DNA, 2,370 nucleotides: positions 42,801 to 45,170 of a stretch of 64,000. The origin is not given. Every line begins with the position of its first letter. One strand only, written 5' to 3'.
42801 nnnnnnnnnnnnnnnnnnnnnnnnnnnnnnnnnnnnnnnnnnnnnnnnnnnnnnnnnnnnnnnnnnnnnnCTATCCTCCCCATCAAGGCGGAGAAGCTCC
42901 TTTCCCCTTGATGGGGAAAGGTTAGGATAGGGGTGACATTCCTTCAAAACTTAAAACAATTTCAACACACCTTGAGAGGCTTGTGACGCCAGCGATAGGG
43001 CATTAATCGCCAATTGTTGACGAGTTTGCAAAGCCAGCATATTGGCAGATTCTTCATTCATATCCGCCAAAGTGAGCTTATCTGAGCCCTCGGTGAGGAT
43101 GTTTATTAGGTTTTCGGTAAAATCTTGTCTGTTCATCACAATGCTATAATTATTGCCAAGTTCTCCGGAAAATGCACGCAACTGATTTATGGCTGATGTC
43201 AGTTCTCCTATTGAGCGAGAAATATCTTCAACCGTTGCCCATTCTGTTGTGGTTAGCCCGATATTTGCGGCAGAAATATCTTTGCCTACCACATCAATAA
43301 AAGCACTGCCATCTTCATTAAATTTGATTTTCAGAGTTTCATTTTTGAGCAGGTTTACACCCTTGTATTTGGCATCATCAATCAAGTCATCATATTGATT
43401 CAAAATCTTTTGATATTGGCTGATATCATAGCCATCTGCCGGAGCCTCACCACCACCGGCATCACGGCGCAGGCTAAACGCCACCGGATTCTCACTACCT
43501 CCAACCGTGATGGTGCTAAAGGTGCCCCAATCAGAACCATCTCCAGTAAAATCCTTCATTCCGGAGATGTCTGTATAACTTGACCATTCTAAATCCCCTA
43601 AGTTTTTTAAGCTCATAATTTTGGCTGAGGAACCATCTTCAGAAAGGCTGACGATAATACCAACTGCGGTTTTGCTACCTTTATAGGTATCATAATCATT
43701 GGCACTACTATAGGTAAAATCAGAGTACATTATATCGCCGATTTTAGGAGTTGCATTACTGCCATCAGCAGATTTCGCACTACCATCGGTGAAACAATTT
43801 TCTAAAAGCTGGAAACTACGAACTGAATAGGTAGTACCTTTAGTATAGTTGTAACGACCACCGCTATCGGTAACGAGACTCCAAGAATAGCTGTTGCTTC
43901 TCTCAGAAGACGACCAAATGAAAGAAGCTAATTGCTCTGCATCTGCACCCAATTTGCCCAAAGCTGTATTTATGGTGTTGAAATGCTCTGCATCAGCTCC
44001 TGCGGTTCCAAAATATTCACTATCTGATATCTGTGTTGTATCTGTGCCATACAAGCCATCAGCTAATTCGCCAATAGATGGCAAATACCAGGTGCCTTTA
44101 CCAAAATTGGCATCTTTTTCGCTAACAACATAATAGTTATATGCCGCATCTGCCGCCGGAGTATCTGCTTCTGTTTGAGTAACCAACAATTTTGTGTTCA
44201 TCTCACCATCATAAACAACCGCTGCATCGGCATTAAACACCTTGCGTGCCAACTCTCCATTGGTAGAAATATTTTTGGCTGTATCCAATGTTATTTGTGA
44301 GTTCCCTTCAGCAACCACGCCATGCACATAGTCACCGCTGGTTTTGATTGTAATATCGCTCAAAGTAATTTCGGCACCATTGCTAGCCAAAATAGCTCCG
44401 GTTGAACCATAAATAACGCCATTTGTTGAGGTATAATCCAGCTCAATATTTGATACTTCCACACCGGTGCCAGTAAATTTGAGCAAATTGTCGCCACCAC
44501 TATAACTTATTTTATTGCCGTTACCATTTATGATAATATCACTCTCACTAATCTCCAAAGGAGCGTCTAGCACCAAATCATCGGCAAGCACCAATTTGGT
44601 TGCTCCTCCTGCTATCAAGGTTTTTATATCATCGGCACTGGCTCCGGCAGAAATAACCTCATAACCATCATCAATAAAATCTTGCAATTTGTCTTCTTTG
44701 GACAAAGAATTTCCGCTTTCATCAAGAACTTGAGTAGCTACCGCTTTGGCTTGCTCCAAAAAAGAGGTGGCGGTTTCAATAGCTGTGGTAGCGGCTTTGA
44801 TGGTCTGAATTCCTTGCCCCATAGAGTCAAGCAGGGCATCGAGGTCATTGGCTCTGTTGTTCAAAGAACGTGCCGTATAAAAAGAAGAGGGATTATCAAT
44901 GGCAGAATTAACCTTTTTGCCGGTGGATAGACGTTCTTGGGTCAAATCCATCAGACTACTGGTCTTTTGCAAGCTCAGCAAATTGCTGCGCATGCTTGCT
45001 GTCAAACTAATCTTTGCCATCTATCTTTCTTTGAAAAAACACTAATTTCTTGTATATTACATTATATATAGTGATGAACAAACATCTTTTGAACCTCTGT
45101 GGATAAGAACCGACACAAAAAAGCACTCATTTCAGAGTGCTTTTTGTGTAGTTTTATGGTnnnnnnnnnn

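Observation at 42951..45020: Solitary giant flagellin (689 aa) with a beta-helix-like central domain and GC-rich coding segments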

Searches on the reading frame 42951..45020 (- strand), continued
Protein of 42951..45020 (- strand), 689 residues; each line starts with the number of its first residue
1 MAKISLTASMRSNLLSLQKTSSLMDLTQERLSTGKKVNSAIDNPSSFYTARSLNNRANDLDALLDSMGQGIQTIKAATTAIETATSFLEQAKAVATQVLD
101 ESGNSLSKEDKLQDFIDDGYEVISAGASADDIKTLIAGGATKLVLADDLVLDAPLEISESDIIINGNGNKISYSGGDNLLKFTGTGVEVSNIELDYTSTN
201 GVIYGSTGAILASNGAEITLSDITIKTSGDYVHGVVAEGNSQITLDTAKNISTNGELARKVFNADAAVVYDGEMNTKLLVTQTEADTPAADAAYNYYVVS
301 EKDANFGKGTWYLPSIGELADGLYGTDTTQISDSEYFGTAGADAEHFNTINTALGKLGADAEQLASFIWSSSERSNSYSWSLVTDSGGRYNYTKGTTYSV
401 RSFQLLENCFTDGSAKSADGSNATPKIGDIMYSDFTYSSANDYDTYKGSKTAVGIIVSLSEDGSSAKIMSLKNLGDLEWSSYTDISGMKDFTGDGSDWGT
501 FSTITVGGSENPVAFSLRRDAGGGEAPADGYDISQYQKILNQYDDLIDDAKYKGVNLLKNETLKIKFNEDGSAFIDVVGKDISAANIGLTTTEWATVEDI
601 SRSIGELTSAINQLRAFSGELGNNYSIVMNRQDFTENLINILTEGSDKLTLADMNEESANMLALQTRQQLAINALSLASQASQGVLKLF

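Call 69: search_protein_families(library=pfam, proteins=[L032:5040-7280:+, L032:2354-4246:+, L032:4265-5014:+, L065:4420-5646:+, L065:5662-6096:+, L065:226-1584:+, L065:1600-2040:+, L063:5899-6660:+, L063:6682-7470:+, L063:12000-13250:+], max_evalue=0.001)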
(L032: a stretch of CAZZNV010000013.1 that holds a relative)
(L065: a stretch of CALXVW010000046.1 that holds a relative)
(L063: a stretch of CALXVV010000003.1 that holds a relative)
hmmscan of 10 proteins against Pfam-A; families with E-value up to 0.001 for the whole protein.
L032:5040-7280:+ (746 aa): 4 families
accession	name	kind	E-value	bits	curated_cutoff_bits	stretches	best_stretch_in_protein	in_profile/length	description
PF06429.18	Flg_bbr_C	-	6.8e-15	54.8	23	1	702-745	3-46/46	Flagellar basal body rod FlgEFG protein C-terminal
PF22692.1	LlgE_F_G_D1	-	4.8e-10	39.9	27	1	86-139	2-44/64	Flagellar hook protein FlgE/F/G D1 domain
PF07559.19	FlgE_D2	-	5.8e-10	40.2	22.7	1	208-316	11-98/142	Flagellar basal body protein FlaE D2 domain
PF00460.25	Flg_bb_rod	-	6.1e-09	36.1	20.7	1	7-37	1-31/31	Flagella basal body rod protein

L032:2354-4246:+ (630 aa): 1 family
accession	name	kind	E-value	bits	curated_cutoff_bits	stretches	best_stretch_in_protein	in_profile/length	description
PF02120.21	Flg_hook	-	1.6e-17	63.5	29.8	1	504-586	4-83/85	Flagellar hook-length control protein FliK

L032:4265-5014:+ (249 aa): 3 families
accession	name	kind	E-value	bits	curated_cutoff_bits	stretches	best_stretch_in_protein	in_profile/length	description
PF03963.19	FlgD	-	4.3e-21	75.3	27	1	11-76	9-74/75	Flagellar hook capping protein - N-terminal region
PF13860.13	FlgD_ig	-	3e-16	59.6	27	1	109-173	8-74/79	FlgD Ig-like domain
PF13861.12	FLgD_tudor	-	6.6e-09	36.3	26.9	1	89-218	5-57/58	FlgD Tudor-like domain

L065:4420-5646:+ (408 aa): 4 families
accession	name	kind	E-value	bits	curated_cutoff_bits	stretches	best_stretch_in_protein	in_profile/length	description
PF06429.18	Flg_bbr_C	-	7.3e-14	51.5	23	1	363-406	3-46/46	Flagellar basal body rod FlgEFG protein C-terminal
PF00460.25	Flg_bb_rod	-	2.6e-07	30.9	20.7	1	15-41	5-31/31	Flagella basal body rod protein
PF07559.19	FlgE_D2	-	1.2e-06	29.5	22.7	1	191-291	21-141/142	Flagellar basal body protein FlaE D2 domain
PF22692.1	LlgE_F_G_D1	-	3.6e-06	27.5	27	1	99-163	2-44/64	Flagellar hook protein FlgE/F/G D1 domain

L065:5662-6096:+ (144 aa): 1 family
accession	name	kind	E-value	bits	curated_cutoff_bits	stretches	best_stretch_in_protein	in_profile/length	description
PF04138.20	GtrA_DPMS_TM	-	3.9e-18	66.2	26.1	1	21-136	1-117/117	GtrA/DPMS, transmembrane domain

L065:226-1584:+ (452 aa): 2 families
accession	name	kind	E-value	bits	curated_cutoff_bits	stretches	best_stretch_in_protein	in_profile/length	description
PF01551.29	Peptidase_M23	-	8.9e-31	106.4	28.7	1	349-444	2-96/96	Peptidase family M23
PF19353.4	DUF5930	-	4.6e-07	29.6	27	1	132-328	130-316/320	Family of unknown function (DUF5930)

L065:1600-2040:+ (146 aa): 1 family
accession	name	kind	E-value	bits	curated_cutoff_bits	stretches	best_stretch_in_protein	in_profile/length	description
PF04519.19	Bactofilin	-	9.7e-22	77.5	27.9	1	27-121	1-97/98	Polymer-forming cytoskeletal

L063:5899-6660:+ (253 aa): 3 families
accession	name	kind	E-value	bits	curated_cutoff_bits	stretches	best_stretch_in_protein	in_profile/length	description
PF06429.18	Flg_bbr_C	-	4.9e-15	55.2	23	1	203-247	1-45/46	Flagellar basal body rod FlgEFG protein C-terminal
PF22692.1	LlgE_F_G_D1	-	2e-13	50.7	27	1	92-157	1-63/64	Flagellar hook protein FlgE/F/G D1 domain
PF00460.25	Flg_bb_rod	-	2.4e-09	37.4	20.7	1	12-41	2-31/31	Flagella basal body rod protein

L063:6682-7470:+ (262 aa): 3 families
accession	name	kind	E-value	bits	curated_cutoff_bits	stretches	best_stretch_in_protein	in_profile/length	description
PF22692.1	LlgE_F_G_D1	-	1.6e-24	86.2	27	1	96-159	1-63/64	Flagellar hook protein FlgE/F/G D1 domain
PF06429.18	Flg_bbr_C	-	3.4e-21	74.9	23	1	217-261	2-46/46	Flagellar basal body rod FlgEFG protein C-terminal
PF00460.25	Flg_bb_rod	-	3.6e-09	36.8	20.7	1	5-34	2-31/31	Flagella basal body rod protein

L063:12000-13250:+ (416 aa): 2 families
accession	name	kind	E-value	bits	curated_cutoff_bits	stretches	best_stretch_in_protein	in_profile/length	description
PF12704.14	MacB_PCD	-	1.4e-16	61.9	27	1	30-244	3-206/207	MacB-like periplasmic core domain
PF02687.27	FtsX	-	3.8e-16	59.6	25.5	1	276-409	2-120/120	FtsX-like permease C-terminal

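Call 75: search_protein_families(library=ncbifam, proteins=[L032:7537-9006:+, L032:9009-9365:+, window:42951-45020:-, L098:10001-11311:+], max_evalue=0.001)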
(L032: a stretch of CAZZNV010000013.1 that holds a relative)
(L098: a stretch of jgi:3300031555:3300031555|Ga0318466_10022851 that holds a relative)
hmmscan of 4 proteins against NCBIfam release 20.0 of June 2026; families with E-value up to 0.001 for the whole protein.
L032:7537-9006:+ (489 aa): 5 families
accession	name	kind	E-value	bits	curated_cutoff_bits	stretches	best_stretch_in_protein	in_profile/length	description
TIGR04416.1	group_II_RT_mat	equivalog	7.4e-25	87.8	300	2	273-372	173-271/353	group II intron reverse transcriptase/maturase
NF038233.2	retron_St85_RT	exception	1.7e-15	57.1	235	1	188-413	79-277/289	retron St85 family RNA-directed DNA polymerase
NF041747.1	Drt3a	equivalog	6.3e-14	52.1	200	1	92-351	33-234/412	antiviral reverse transcriptase Drt3a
NF041746.1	Drt2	equivalog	1.3e-09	37.8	390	1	129-357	57-301/416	antiviral reverse transcriptase Drt2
NF041749.1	Drt4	equivalog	0.00096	18.2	450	0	277-326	192-239/489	antiviral reverse transcriptase Drt4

L032:9009-9365:+ (118 aa): 1 family
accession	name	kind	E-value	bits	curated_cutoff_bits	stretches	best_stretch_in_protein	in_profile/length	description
NF033474.1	DivGenRetAVD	equivalog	7.1e-11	42.3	80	1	7-111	1-104/104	diversity-generating retroelement protein Avd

window:42951-45020:- (689 aa): 13 families
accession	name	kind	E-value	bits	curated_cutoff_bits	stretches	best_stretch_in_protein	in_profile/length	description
NF009330.0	PRK12688.1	subfamily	7.5e-66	223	614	2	532-688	590-750/752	flagellin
NF011295.0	PRK14708.1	subfamily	5e-56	190.4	1384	2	533-688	727-886/888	flagellin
NF009329.0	PRK12687.1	subfamily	6.5e-19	68.5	311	2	578-689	201-312/313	flagellin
TIGR02550.1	flagell_flgL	equivalog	9.3e-09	35.1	127.2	1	11-104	9-102/387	flagellar hook-associated protein FlgL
NF009444.0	PRK12802.1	equivalog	1.8e-07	31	332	0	592-688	184-280/282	flagellin domain-containing protein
NF009447.0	PRK12805.1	equivalog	6.7e-07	29.1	404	1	17-114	16-110/287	FliC/FljB family flagellin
NF038071.1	lat_flg_LafA_2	exception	8.1e-06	25.4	365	1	16-104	17-105/284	lateral flagellin LafA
NF006469.0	PRK08869.1-4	equivalog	1.7e-05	24.4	627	1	17-114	18-114/377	flagellin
NF006468.0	PRK08869.1-3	subfamily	1.7e-05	24.1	436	1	17-102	18-103/378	polar flagellin E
NF005187.0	PRK06663.1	equivalog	1.9e-05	23.6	337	1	2-98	2-98/419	flagellar hook-associated protein 3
NF006466.0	PRK08869.1-1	subfamily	7e-05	22.5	426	1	18-110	19-110/377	flagellin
NF009449.0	PRK12807.1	subfamily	0.00011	21.8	347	0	9-210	9-198/287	flagellin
NF006470.0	PRK08869.1-5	equivalog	0.0007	18.9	423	0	573-688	276-386/388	flagellin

L098:10001-11311:+ (436 aa): 5 families
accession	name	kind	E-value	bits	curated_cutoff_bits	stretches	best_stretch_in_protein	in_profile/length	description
TIGR04416.1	group_II_RT_mat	equivalog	5.5e-28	98.1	300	1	40-380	25-338/353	group II intron reverse transcriptase/maturase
NF038233.2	retron_St85_RT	exception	1.1e-19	70.9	235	1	130-357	77-277/289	retron St85 family RNA-directed DNA polymerase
NF041747.1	Drt3a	equivalog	3.2e-18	66.3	200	1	33-296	18-235/412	antiviral reverse transcriptase Drt3a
NF041746.1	Drt2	equivalog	7.5e-11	41.8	390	1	220-426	220-381/416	antiviral reverse transcriptase Drt2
NF041749.1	Drt4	equivalog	8.6e-05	21.7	450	1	223-295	194-263/489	antiviral reverse transcriptase Drt4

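Call 92: find_encoding_contigs(protein=P0003, flank=10000, max_places=3)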
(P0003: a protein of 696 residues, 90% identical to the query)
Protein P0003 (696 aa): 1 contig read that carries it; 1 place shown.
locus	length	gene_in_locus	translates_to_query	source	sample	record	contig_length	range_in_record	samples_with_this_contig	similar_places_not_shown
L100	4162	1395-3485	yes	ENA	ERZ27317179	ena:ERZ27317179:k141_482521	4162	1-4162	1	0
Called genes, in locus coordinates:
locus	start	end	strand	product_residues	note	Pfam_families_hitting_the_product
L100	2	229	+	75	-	?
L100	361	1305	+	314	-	PF00056:Ldh_1_N, PF02866:Ldh_1_C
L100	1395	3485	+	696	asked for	PF00669:Flagellin_N, PF00700:Flagellin_C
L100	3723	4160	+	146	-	?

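Call 93: find_encoding_contigs(protein=P0006, flank=10000, max_places=3)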
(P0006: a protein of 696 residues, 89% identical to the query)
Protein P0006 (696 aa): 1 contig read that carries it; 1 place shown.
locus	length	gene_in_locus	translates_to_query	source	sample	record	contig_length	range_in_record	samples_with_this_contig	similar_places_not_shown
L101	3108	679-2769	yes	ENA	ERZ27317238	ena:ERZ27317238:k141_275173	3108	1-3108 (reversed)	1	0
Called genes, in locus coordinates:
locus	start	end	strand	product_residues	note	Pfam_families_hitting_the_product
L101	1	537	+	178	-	?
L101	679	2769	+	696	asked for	PF00669:Flagellin_N, PF07603:Lcl_C (faint), PF00700:Flagellin_C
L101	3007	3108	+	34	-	?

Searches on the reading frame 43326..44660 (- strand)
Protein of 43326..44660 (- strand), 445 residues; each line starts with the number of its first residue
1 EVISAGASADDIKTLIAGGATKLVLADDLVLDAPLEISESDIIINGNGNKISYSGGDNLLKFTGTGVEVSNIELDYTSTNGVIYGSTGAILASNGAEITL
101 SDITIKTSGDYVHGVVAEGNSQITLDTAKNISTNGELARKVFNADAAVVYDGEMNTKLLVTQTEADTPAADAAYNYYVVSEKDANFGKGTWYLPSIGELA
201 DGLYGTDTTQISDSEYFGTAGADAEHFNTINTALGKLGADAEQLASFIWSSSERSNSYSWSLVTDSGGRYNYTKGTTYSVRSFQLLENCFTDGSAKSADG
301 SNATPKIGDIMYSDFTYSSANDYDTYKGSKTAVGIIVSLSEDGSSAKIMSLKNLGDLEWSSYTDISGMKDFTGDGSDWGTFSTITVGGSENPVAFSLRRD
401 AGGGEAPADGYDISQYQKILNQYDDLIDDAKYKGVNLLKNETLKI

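Call 13: search_protein_families(library=pfam, proteins=[window:43326-44660:-], max_evalue=1)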
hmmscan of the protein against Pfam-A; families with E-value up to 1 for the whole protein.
window:43326-44660:- (445 aa): 4 families
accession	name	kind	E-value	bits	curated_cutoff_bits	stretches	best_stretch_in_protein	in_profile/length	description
PF07603.17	Lcl_C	-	0.00035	21.3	34.9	1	172-281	26-114/117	Lcl C-terminal domain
PF20585.4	Pectate_lyase_5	-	0.058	14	24.3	1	36-108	44-121/126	Putative pectate lyase-like adhesive domain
PF11259.13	DUF3060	-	0.097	12.8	23.1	0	42-65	34-57/58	Protein of unknown function (DUF3060)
PF25633.1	Anula_coat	-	0.27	11.5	27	1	247-278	35-66/217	Anulavirus coat protein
